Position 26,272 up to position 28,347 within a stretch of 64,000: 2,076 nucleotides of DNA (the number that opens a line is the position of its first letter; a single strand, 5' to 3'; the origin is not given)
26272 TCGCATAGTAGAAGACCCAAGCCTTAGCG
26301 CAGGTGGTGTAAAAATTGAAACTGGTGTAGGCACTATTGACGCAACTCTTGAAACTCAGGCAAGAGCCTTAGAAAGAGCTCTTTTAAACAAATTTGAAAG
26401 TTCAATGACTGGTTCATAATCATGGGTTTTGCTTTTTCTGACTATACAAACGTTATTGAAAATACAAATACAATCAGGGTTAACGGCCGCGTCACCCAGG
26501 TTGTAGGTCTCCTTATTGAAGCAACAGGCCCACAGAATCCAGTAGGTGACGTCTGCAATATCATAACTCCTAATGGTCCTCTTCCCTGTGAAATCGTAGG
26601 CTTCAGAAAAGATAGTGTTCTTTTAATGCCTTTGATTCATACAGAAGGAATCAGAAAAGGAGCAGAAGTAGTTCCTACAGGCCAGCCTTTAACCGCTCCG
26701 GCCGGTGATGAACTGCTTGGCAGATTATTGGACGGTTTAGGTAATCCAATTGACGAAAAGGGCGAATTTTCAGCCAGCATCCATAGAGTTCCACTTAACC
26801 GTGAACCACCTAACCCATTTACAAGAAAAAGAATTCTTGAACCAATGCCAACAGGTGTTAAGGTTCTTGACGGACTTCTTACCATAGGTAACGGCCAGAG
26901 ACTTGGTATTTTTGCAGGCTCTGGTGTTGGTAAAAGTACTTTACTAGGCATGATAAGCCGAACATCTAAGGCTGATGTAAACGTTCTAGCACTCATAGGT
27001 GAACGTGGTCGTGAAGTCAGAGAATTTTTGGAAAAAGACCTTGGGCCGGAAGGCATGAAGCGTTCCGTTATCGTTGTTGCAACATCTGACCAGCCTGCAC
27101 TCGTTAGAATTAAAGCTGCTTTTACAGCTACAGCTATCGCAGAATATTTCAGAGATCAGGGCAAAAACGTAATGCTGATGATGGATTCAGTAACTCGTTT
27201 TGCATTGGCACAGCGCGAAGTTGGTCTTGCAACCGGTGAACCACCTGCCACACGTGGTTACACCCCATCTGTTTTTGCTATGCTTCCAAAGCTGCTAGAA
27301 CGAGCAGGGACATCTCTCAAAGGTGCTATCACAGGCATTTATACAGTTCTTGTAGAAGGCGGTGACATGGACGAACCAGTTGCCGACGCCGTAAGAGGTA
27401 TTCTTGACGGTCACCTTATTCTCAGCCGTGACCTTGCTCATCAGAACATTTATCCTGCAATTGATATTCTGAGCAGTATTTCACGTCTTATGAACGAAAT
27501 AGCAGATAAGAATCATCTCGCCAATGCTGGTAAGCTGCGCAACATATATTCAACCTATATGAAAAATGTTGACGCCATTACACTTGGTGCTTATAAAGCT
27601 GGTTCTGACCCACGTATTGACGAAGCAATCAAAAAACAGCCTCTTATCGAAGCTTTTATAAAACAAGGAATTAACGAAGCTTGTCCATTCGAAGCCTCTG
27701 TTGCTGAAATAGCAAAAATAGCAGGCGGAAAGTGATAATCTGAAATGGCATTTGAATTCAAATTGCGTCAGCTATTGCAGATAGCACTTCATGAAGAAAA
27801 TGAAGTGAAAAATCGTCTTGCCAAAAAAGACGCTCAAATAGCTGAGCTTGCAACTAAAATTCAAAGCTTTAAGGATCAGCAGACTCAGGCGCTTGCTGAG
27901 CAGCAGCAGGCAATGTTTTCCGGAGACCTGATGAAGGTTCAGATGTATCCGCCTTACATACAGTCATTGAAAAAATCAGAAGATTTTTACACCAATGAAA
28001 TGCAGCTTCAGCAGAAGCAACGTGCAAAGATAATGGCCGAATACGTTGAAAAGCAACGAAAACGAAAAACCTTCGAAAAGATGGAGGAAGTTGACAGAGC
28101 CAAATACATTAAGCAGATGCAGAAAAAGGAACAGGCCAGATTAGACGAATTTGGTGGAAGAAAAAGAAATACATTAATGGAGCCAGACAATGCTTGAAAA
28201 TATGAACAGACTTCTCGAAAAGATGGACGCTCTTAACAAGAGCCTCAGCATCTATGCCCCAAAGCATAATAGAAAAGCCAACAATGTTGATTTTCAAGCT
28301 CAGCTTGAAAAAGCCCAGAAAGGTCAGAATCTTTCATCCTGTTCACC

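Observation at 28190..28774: Flagellar-operon SLT-domain protein whose catalytic glutamate appears substituted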

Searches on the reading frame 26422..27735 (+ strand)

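Call 9: search_protein_families(library=pfam, proteins=[window:26422-27735:+], max_evalue=0.001)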
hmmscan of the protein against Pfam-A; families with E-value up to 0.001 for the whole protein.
window:26422-27735:+ (437 aa): 3 families
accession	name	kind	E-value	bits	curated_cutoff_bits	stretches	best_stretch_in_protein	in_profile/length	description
PF00006.31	ATP-synt_ab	-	1.6e-89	299.6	29.5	1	145-354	1-213/213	ATP synthase alpha/beta family, nucleotide-binding domain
PF18269.6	T3SS_ATPase_C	-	3.8e-24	84.8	22.7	1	362-431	2-71/72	T3SS EscN ATPase C-terminal domain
PF02874.29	ATP-synt_ab_N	-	1.6e-07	32.1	20.9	1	24-87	1-69/69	ATP synthase alpha/beta family, beta-barrel domain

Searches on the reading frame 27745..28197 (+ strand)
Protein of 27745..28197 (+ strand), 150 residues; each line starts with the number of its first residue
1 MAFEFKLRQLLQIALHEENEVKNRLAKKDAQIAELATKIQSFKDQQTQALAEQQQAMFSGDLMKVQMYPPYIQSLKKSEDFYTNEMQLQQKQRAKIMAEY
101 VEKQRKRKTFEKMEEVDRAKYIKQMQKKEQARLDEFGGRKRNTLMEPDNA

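Call 3: search_protein_families(library=pfam, proteins=[window:27745-28197:+], max_evalue=0.01)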
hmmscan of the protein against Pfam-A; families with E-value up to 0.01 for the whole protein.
window:27745-28197:+ (150 aa): 1 family
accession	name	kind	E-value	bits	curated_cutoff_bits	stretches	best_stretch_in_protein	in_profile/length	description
PF02050.21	FliJ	-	1.2e-11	45.3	28.4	1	20-139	2-121/123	Flagellar FliJ protein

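Call 10: search_protein_families(library=ncbifam, proteins=[window:27745-28197:+], max_evalue=0.01)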
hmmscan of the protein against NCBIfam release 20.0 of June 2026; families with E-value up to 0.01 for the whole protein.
window:27745-28197:+ (150 aa): 1 family
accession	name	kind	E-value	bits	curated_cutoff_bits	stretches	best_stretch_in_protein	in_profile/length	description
TIGR02473.1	flagell_FliJ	equivalog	2e-16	60.6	50.45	1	4-140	1-138/141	flagellar export protein FliJ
